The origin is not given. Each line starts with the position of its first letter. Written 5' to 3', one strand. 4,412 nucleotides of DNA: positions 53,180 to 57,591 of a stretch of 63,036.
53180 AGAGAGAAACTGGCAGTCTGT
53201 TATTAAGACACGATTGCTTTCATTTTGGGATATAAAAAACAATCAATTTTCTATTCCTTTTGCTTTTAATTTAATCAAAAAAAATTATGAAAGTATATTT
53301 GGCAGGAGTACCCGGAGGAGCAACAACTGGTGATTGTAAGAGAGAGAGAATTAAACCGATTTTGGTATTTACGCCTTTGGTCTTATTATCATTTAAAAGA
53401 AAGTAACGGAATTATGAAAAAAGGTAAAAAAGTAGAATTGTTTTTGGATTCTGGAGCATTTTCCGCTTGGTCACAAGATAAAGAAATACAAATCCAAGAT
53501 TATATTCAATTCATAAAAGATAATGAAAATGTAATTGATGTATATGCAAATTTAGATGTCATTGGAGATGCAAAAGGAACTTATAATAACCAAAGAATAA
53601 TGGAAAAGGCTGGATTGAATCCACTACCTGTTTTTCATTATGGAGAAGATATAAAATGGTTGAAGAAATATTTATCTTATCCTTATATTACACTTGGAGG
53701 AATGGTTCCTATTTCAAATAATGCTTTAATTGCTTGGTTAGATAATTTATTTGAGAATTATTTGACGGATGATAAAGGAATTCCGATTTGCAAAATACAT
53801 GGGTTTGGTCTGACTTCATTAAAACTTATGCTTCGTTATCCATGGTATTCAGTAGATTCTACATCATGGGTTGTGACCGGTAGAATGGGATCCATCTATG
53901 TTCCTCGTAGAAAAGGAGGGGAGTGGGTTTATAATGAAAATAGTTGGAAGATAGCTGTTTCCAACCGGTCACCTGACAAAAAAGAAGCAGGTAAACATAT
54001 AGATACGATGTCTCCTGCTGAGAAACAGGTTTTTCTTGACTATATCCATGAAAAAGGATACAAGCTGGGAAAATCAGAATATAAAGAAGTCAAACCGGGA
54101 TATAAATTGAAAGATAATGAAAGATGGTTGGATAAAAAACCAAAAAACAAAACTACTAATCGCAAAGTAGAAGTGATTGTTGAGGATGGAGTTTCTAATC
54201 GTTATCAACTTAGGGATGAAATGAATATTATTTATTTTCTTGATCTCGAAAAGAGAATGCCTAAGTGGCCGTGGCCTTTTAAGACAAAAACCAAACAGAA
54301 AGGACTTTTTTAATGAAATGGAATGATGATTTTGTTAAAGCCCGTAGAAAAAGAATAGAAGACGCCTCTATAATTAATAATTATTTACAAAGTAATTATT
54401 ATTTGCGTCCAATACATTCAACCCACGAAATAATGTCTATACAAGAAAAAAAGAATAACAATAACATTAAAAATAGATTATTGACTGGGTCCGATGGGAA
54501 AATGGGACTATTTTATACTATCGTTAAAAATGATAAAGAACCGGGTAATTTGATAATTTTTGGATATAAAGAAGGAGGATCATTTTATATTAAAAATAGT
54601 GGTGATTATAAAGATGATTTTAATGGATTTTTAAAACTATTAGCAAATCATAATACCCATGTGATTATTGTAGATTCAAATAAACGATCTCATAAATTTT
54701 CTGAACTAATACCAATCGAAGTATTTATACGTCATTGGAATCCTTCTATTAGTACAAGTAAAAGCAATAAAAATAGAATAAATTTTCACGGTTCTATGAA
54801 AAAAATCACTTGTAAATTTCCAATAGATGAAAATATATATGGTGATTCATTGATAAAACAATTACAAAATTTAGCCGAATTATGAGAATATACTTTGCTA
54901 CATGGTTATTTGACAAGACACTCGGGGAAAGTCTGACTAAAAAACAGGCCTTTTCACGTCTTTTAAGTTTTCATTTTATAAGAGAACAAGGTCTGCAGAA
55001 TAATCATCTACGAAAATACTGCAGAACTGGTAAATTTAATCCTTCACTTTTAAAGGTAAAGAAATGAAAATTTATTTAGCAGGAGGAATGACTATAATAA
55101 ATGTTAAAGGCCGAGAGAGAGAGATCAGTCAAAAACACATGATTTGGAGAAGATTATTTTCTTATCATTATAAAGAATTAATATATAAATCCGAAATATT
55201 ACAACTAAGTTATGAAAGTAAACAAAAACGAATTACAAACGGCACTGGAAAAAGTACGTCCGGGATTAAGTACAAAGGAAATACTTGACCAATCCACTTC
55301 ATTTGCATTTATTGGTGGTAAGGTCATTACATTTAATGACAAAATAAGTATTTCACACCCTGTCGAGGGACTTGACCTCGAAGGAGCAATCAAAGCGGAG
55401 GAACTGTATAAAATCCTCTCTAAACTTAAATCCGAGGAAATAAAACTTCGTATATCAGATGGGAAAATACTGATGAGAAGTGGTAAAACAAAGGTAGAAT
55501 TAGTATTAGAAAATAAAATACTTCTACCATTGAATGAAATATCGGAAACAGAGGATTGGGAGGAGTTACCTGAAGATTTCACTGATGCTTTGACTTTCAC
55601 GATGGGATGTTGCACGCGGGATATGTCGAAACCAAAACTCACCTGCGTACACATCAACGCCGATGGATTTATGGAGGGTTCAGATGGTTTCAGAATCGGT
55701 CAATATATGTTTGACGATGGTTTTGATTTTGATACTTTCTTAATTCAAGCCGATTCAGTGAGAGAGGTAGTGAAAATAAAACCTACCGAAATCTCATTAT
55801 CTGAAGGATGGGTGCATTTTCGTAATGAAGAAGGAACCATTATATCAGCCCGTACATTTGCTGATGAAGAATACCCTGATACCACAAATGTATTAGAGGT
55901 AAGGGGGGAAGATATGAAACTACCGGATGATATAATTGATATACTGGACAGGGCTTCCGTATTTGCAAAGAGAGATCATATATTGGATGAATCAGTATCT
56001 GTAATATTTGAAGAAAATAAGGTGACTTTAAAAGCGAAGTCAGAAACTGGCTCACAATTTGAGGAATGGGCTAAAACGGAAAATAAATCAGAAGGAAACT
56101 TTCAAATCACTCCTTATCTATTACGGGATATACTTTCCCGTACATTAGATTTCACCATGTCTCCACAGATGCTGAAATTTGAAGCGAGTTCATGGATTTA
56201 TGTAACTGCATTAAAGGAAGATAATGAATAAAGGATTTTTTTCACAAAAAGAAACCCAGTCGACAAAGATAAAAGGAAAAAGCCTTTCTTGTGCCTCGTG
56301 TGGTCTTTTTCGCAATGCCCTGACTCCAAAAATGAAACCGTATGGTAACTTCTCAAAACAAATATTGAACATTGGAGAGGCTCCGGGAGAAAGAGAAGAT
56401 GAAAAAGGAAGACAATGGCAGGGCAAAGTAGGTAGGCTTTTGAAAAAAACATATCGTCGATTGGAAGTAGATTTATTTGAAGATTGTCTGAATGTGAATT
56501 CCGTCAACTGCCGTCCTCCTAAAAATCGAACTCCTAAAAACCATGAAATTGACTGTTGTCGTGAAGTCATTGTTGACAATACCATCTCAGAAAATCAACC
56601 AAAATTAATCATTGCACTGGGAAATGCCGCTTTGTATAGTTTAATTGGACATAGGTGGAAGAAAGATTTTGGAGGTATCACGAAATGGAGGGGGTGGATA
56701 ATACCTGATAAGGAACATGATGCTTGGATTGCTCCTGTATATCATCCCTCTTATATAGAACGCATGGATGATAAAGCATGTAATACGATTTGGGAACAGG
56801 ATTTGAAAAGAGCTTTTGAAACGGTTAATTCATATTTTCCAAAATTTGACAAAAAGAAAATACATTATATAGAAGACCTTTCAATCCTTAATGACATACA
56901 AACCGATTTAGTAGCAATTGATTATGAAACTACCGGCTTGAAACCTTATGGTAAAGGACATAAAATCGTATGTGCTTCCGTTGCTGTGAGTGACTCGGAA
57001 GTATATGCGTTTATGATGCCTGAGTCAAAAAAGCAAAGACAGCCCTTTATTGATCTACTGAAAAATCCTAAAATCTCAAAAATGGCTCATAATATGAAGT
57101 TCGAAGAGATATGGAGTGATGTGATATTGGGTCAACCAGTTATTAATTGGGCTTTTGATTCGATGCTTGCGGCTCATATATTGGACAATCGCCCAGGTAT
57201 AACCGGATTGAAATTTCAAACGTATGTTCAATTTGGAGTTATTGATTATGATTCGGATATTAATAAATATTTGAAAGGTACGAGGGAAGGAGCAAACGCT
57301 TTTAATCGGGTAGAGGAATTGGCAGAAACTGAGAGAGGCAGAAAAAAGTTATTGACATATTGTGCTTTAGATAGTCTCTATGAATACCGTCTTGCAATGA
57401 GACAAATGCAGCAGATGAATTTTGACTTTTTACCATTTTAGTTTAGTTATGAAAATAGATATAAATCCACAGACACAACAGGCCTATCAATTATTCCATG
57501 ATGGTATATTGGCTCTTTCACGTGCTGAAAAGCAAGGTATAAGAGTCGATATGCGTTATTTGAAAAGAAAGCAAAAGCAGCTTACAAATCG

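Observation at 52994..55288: Five paralogous mini-ORFs flanking dpdA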

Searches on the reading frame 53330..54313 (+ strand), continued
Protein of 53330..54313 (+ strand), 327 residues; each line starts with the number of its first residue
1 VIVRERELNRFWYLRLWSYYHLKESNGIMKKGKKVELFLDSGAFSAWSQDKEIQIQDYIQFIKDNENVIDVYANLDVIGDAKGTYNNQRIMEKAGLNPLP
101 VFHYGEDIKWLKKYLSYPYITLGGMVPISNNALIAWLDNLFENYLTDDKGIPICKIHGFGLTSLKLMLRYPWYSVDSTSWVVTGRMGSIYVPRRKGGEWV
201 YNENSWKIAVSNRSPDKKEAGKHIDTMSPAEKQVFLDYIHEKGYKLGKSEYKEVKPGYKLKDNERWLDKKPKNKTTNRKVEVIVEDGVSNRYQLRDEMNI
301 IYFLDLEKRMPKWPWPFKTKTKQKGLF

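Call 56: get_annotated_region(hit=H8, flank=2500)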
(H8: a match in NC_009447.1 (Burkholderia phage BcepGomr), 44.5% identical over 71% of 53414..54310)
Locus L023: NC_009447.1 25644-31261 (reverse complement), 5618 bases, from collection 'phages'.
description: Burkholderia phage BcepGomr, complete genome.
organism: Burkholderia phage BcepGomr (NCBI taxid 437329)
taxonomy: Viruses; Duplodnaviria; Heunggongvirae; Uroviricota; Caudoviricetes
host: Burkholderia cepacia; source: -; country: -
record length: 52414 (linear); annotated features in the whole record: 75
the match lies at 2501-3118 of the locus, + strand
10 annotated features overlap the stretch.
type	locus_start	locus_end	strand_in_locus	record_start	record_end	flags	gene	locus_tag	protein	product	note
CDS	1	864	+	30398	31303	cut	-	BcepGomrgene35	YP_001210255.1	QueC-like queuosine biosynthesis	ExsB; transcription regulator; COG0603; Predicted PP-loop superfamily ATPase; similar to Mycobacteriophage Rosebush gp3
CDS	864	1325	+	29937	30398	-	-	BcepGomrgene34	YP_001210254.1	QueD-like 6-pyruvoyl-tetrahydropterin synthase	COG0720; 6-pyruvoyl-tetrahydropterin synthase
CDS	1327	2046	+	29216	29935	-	-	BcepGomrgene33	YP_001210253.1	GTP cyclohydrolase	COG0302; FolE; GTP cyclohydrolase I; similar to Mycobacteriophage Rosebush gp6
CDS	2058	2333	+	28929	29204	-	-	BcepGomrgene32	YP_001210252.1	BcepGomrgp32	-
CDS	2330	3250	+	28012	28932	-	-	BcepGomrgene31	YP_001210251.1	queuine tRNA-ribosyltransferase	similar to Mycobacteriophage Rosebush gp2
CDS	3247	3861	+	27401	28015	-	-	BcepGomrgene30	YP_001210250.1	BcepGomrgp30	-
CDS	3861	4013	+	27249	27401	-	-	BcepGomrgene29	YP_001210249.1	BcepGomrgp29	-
CDS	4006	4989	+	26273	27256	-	-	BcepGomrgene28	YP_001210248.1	DNA polymerase processivity factor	-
CDS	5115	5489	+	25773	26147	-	-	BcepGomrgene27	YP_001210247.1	BcepGomrgp27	hypothetical protein; two transmembrane domains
CDS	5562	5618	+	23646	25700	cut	-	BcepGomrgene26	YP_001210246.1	DNA polymerase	COG0417; PolB; DNA polymerase elongation subunit; similar to BcepB1A gp69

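Call 57: get_annotated_region(hit=H3, flank=2500)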
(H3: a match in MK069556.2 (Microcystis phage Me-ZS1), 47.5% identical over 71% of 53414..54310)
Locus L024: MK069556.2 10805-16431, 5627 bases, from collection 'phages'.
description: Microcystis phage Me-ZS1, complete genome.
organism: Microcystis phage Me-ZS1 (NCBI taxid 2483660)
taxonomy: Viruses; Duplodnaviria; Heunggongvirae; Uroviricota; Caudoviricetes
host: Microcystis elabens; source: -; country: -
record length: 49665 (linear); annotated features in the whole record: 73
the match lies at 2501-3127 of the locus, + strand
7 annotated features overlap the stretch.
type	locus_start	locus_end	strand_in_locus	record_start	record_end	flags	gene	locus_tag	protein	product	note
CDS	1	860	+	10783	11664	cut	-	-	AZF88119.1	queuosine biosynthesis ATPase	queuosine Biosynthesis QueC ATPase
CDS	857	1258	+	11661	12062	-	-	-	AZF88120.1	hypothetical protein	-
CDS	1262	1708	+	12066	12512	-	-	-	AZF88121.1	queuosine biosynthesis protein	queuosine biosynthesis QueD (PTPS-I)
CDS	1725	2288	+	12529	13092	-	-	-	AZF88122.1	GTP cyclohydrolase I type 1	GTP cyclohydrolase I type 1(FolE)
CDS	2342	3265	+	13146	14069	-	-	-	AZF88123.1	queuine tRNA-ribosyltransferase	queuine tRNA-ribosyltransferase (TGT)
CDS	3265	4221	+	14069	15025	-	-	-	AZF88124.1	putative DNA polymerase III beta subunit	-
CDS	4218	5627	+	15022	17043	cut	-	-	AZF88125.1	DNA polymerase A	-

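Call 60: find_related_loci(query=window:53330-54310:+, collection=metagenome_contigs, flank=2000)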
Query window:53330-54310:+ (327 aa) in metagenome_contigs; peptide patterns used: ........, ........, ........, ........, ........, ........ (x = any residue, [..] = any of these).
188 stretches matched a pattern; 38 encode a relative of the query (tblastn E <= 1e-3); 38 distinct loci.
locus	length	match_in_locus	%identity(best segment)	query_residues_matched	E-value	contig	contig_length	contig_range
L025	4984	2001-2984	71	4-327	3e-159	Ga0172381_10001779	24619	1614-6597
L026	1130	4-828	68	52-327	3e-136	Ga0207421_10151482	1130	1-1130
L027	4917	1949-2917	59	15-320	2e-123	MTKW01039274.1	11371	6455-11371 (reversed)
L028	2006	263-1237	58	15-327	1e-127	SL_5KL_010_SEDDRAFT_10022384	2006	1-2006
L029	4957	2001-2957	57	30-321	9e-116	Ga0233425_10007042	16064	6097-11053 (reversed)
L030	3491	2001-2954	56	30-327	1e-114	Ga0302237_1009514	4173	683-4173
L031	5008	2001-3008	54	15-327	5e-111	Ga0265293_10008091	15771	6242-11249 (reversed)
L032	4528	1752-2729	55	23-326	6e-111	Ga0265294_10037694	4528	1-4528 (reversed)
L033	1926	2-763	65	74-327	3e-117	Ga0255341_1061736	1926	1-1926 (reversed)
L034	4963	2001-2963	53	1-318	1e-108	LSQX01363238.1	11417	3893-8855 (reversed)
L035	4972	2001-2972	52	27-323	5e-106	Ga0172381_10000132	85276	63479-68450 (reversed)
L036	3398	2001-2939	54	34-327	3e-105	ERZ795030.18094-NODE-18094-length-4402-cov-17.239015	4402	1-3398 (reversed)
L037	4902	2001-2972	54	21-323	9e-105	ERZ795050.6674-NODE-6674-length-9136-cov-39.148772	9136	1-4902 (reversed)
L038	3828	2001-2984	53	21-327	9e-105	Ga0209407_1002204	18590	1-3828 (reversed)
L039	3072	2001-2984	52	21-327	7e-105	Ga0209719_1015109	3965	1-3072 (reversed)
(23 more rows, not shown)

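Call 76: find_encoding_contigs(protein=P0178, flank=2500, max_places=2)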
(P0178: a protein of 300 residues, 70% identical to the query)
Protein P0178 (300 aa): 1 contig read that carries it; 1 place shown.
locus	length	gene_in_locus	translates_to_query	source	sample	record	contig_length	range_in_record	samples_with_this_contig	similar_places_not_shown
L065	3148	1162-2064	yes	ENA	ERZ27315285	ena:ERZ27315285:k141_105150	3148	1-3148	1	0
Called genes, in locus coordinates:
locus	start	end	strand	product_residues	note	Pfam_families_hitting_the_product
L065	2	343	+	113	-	?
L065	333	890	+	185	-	PF01227:GTP_cyclohydroI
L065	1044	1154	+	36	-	-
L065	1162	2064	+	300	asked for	-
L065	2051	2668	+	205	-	-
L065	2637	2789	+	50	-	-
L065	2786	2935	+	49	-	-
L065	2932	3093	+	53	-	-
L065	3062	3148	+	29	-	?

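Call 77: find_encoding_contigs(protein=P0147, flank=2500, max_places=2)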
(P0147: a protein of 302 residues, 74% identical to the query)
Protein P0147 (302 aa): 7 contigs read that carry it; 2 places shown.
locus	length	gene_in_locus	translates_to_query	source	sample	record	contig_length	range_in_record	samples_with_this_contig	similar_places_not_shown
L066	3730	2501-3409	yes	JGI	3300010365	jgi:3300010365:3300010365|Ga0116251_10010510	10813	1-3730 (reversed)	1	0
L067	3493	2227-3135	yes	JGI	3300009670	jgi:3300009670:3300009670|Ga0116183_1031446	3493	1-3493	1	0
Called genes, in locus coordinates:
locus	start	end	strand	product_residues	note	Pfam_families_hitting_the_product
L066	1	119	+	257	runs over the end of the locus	PF13353:Fer4_12, PF04055:Radical_SAM (weak)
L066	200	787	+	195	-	-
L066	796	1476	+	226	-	PF02568:ThiI (faint), PF06508:QueC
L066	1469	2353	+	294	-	PF01227:GTP_cyclohydroI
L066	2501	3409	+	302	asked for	-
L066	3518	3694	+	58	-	-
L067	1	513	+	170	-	?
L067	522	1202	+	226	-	PF02568:ThiI (faint), PF06508:QueC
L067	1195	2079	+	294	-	PF01227:GTP_cyclohydroI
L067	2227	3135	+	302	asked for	-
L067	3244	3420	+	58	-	-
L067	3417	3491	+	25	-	?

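Call 91: search_protein_families(library=ncbifam, proteins=[window:53330-54310:+, P0124], max_evalue=0.1)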
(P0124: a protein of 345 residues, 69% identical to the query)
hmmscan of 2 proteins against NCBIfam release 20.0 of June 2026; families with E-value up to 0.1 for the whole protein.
window:53330-54310:+ (327 aa): 1 family
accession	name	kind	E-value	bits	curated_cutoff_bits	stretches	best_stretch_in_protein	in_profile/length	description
NF041059.1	DpdA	equivalog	0.003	16.4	200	1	115-181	197-260/406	tRNA-guanine transglycosylase DpdA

P0124 (345 aa): 1 family
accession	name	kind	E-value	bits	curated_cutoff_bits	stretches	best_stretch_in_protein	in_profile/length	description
NF041059.1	DpdA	equivalog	0.0012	17.7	200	1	127-200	192-262/406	tRNA-guanine transglycosylase DpdA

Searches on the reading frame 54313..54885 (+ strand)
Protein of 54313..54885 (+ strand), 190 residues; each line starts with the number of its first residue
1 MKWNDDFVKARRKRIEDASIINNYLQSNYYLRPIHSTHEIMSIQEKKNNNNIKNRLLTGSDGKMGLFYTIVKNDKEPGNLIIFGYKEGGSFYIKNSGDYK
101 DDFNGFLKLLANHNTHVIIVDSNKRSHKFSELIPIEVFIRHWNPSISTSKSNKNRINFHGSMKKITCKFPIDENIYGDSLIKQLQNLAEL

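Call 4: search_protein_families(library=pfam, proteins=[window:54313-54885:+], max_evalue=1)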
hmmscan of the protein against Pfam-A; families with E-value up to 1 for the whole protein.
window:54313-54885:+ (190 aa): 0 families

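Call 5: search_protein_families(library=phrogs, proteins=[window:54313-54885:+], max_evalue=1)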
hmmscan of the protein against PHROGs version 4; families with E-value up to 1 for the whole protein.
window:54313-54885:+ (190 aa): 1 family
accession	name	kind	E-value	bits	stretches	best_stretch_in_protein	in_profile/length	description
phrog_21188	-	unknown function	0.052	14.9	1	40-129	5-95/112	-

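Call 83: find_homologous_proteins(query=window:54313-54882:+, max_evalue=0.001)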
Query window:54313-54882:+ (190 aa): 1 proteins with E <= 0.001 among 57 candidates.
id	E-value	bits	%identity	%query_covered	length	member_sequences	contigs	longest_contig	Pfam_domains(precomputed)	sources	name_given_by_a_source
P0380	3.7e-122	423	100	100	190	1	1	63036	-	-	-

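Call 91: search_protein_families(library=ncbifam, proteins=[window:54313-54882:+], max_evalue=0.1)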
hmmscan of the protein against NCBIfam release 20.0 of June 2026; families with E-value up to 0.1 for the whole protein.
window:54313-54882:+ (190 aa): 1 family
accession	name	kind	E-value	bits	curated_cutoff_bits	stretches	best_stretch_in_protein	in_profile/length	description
TIGR00021.1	rpiA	equivalog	0.048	13.1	126.4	1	113-157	108-153/218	ribose 5-phosphate isomerase A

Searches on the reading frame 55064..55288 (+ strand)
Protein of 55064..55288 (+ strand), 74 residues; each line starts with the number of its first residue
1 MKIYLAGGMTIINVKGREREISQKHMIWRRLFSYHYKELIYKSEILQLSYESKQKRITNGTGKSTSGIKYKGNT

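Call 4: search_protein_families(library=pfam, proteins=[window:55064-55288:+], max_evalue=1)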
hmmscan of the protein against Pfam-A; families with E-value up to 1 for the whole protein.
window:55064-55288:+ (74 aa): 1 family
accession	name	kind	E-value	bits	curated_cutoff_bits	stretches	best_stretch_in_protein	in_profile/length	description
PF13222.11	DUF4030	-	0.037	14.5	25.2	1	11-43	37-69/142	Protein of unknown function (DUF4030)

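Call 5: search_protein_families(library=phrogs, proteins=[window:55064-55288:+], max_evalue=1)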
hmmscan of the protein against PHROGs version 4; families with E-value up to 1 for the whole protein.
window:55064-55288:+ (74 aa): 0 families

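Call 91: search_protein_families(library=ncbifam, proteins=[window:55064-55285:+], max_evalue=0.1)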
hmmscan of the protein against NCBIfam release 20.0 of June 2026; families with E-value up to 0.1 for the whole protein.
window:55064-55285:+ (74 aa): 0 families

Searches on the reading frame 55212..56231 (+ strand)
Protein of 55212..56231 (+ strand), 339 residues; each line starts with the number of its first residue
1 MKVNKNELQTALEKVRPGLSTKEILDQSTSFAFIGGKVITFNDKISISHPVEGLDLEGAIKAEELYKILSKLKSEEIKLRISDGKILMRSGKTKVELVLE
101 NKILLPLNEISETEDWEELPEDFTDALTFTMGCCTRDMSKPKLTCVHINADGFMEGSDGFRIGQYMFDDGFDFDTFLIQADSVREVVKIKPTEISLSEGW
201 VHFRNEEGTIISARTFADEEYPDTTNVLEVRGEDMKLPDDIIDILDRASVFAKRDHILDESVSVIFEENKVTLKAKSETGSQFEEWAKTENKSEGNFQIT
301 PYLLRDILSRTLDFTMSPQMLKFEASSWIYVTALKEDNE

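Call 4: search_protein_families(library=pfam, proteins=[window:55212-56231:+], max_evalue=1)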
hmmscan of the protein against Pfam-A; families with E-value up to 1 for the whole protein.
window:55212-56231:+ (339 aa): 6 families
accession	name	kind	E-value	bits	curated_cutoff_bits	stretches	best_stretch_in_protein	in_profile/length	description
PF02768.20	DNA_pol3_beta_3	-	0.0075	16.5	27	0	241-290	19-65/121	DNA polymerase III beta subunit, C-terminal domain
PF00712.24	DNA_pol3_beta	-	0.029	14.9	24.4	0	57-96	67-107/120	DNA polymerase III beta subunit, N-terminal domain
PF01584.24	CheW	-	0.066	13.3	23.5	1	175-218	11-59/138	CheW-like domain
PF00011.27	HSP20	-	0.069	13.7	20.8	0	255-298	16-58/102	Hsp20/alpha crystallin family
PF14611.13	KH_SLS1_1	-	0.17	12.5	24.1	0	67-100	22-60/69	SLS1 protein first KH domain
PF18998.6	Flg_new_2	-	0.17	12.3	23.6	1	267-292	21-46/73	Divergent InlB B-repeat domain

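Call 5: search_protein_families(library=phrogs, proteins=[window:55212-56231:+], max_evalue=1)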
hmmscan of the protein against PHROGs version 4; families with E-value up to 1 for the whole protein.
window:55212-56231:+ (339 aa): 4 families
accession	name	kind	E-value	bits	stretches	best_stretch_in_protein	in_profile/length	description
phrog_947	-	DNA, RNA and nucleotide metabolism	1.4e-33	117.4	1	1-327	5-352/368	DNA polymerase processivity factor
phrog_6615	-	DNA, RNA and nucleotide metabolism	6.2e-05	23.8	1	217-280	69-137/214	DNA polymerase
phrog_3007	-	DNA, RNA and nucleotide metabolism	0.0022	18.8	1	140-248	23-139/190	RusA-like Holliday junction resolvase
phrog_1964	-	head and packaging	0.26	12.4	0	270-299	66-95/146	virion structural protein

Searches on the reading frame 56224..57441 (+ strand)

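Call 5: search_protein_families(library=phrogs, proteins=[window:56224-57441:+], max_evalue=1)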
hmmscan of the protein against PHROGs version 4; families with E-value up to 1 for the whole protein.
window:56224-57441:+ (405 aa): 2 families
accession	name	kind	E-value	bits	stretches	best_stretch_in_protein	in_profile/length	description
phrog_17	-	DNA, RNA and nucleotide metabolism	1.4e-28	100.5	1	38-398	471-828/1445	DNA polymerase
phrog_4008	-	DNA, RNA and nucleotide metabolism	1e-05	25.8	1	100-258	74-239/281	DNA polymerase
